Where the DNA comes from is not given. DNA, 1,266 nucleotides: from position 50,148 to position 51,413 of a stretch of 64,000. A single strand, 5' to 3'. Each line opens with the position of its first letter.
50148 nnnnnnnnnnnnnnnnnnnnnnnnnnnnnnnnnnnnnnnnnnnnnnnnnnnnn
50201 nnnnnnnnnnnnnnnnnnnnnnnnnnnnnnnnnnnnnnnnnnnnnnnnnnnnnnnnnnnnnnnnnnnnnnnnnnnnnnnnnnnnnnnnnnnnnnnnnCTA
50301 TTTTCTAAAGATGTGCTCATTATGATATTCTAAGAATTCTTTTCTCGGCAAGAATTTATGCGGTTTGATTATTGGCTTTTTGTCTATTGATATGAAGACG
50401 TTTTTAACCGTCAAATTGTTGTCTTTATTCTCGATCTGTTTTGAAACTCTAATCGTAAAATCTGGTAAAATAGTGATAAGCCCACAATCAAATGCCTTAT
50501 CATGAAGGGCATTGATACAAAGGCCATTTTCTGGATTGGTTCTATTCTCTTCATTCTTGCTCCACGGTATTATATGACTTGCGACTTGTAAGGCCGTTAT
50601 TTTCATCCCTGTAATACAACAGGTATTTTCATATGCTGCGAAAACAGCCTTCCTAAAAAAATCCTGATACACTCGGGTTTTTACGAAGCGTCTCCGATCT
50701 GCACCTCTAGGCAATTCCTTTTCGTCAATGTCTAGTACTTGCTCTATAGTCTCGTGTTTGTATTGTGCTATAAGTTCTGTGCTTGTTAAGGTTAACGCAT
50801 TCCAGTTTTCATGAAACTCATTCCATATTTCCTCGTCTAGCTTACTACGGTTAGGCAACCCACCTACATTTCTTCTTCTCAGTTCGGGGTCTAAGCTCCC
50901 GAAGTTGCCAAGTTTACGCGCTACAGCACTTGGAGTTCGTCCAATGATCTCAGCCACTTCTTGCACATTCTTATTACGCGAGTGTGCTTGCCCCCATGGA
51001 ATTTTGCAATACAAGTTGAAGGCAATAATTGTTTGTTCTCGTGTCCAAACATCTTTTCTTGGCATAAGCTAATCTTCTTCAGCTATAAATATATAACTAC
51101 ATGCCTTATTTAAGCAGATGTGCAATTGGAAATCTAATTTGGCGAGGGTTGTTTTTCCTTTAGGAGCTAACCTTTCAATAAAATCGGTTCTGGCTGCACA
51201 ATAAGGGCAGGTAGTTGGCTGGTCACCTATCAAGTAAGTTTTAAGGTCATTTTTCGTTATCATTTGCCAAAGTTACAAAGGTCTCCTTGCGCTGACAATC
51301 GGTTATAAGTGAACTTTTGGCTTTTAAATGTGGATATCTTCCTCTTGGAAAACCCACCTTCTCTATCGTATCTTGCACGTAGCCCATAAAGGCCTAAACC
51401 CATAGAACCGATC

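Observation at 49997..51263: Orphan HNH cassette (Zn-ribbon 64 aa / HNH_2 nuclease 255 aa / acidic 107 aa): candidate undescribed defence or toxin-immunity system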

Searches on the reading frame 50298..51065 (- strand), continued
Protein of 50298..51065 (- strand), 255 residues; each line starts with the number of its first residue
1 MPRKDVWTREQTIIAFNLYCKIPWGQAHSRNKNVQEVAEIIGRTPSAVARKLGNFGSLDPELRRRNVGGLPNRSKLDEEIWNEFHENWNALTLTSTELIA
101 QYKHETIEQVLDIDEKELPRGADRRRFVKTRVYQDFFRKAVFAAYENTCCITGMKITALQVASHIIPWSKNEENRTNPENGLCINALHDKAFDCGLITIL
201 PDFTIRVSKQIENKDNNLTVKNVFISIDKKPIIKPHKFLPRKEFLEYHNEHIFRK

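Call 97: search_protein_families(library=padloc, alignment_id=A3, max_evalue=1e-10)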
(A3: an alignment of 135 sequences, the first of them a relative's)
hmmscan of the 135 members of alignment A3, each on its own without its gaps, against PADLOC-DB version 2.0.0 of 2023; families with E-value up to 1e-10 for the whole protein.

A. member 1, L010:3524-4060:+ (178 aa): 0 families

B. families by the number of members that match (of 135 scanned): 170 families (the first 25 are shown)
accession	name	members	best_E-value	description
PDLC03397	Vsr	3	9.7e-33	Type II nicking endonuclease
PDLC04965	PDC-S23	2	2.2e-129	-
PDLC03802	RTasHel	2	2.1e-121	DRT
PDLC04963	PDC-S23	2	1.4e-118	-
PDLC00114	GajB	2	1.7e-114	UrvD helicase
PDLC00132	GajB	2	4.1e-105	UrvD helicase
PDLC00117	GajB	2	2.8e-88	UrvD helicase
PDLC00127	GajB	2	1.6e-63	UrvD helicase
PDLC00103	GajB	2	1.5e-61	UrvD helicase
PDLC00119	GajB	2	3.5e-60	UrvD helicase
PDLC00130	GajB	2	9.2e-54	UrvD helicase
PDLC00123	GajB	2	2.2e-52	UrvD helicase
PDLC00121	GajB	2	6.5e-52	UrvD helicase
PDLC00107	GajB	2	2.1e-49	UrvD helicase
PDLC00129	GajB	2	3.4e-45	UrvD helicase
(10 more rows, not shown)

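Call 100: search_dna_similar(query=window:50298-51065:-, collection=phages, mode=protein, max_evalue=0.00001, max_rows=10)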
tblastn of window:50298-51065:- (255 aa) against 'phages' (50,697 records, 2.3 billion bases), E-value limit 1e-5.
Records with a match: 3; places in all: 3; records where one place covers at least 80% of the query: 1.
Best place of each record, by identity: <60% 3.
By first word of the organism name: Ruminococcus 2; Bacteriophage 1.
By host as written in the record: Ruminococcus sp. 2; - 1.
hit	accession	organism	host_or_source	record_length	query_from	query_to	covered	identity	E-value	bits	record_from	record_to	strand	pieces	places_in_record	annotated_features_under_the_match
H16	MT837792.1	Bacteriophage sp.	human fecal samples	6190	1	252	99%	40.0%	3e-63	219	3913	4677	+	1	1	record has no annotation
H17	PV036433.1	Ruminococcus phage NatCom_23091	Ruminococcus sp.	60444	102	254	60%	27.7%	2e-10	66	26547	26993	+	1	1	hypothetical protein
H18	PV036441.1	Ruminococcus phage NatCom_29429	Ruminococcus sp.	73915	102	254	60%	27.1%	8e-10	64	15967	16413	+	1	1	hypothetical protein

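Call 106: search_solved_structures(query=L034:2485-5076:+, max_evalue=0.001)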
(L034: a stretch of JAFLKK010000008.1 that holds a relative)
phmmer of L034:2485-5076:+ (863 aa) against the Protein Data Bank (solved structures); distinct sequences matched with E-value up to 0.001: 0.

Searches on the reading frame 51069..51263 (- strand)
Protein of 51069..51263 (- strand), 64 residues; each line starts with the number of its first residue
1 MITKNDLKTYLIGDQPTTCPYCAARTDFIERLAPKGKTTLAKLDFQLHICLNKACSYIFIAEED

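Call 3: search_protein_families(library=pfam, proteins=[window:51069-51263:-], max_evalue=1)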
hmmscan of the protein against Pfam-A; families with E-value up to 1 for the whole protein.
window:51069-51263:- (64 aa): 1 family
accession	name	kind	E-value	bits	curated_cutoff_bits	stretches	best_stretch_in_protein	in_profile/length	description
PF24333.1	DUF7501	-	0.83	10.3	27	0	14-25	8-19/58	Family of unknown function (DUF7501)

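Call 4: search_protein_families(library=padloc, proteins=[window:51069-51263:-], max_evalue=1)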
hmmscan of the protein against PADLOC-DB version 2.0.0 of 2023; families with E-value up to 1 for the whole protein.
window:51069-51263:- (64 aa): 6 families
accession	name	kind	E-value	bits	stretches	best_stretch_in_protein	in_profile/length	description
PDLC00332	PtuB1|PtuB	-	0.00054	17.9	1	4-46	35-81/212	Unknown function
PDLC00314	PtuB1|PtuB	-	0.0014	16.8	1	3-50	33-86/156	Unknown function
PDLC00346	PtuB1|PtuB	-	0.0026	15.8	1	4-52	36-89/214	Unknown function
PDLC00345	PtuB1|PtuB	-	0.0035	14.9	1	4-28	39-63/223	Unknown function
PDLC00320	PtuB1|PtuB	-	0.011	13.5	1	3-50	29-80/202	Unknown function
PDLC00322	PtuB1|PtuB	-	0.021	12.7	1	3-27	31-55/215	Unknown function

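Call 5: search_protein_families(library=ncbifam, proteins=[window:51069-51263:-], max_evalue=1)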
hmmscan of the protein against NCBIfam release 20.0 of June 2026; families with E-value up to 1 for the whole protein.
window:51069-51263:- (64 aa): 1 family
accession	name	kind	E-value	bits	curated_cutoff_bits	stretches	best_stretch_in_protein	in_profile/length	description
NF041887.1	Rmf_like_phage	equivalog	0.12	11.8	40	1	13-24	16-27/43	Rmf/CrpP fold protein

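Call 12: find_homologous_proteins(query=window:51069-51263:-)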
Query window:51069-51263:- (64 aa): 1 proteins with E <= 0.001 among 1 candidates.
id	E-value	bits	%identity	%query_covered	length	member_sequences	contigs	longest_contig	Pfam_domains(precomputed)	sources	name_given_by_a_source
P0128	6.6e-37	141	100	100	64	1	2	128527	-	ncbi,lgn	-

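Call 64: search_protein_families(library=phrogs, proteins=[window:51069-51263:-], max_evalue=0.01)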
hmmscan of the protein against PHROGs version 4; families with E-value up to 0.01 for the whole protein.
window:51069-51263:- (64 aa): 0 families
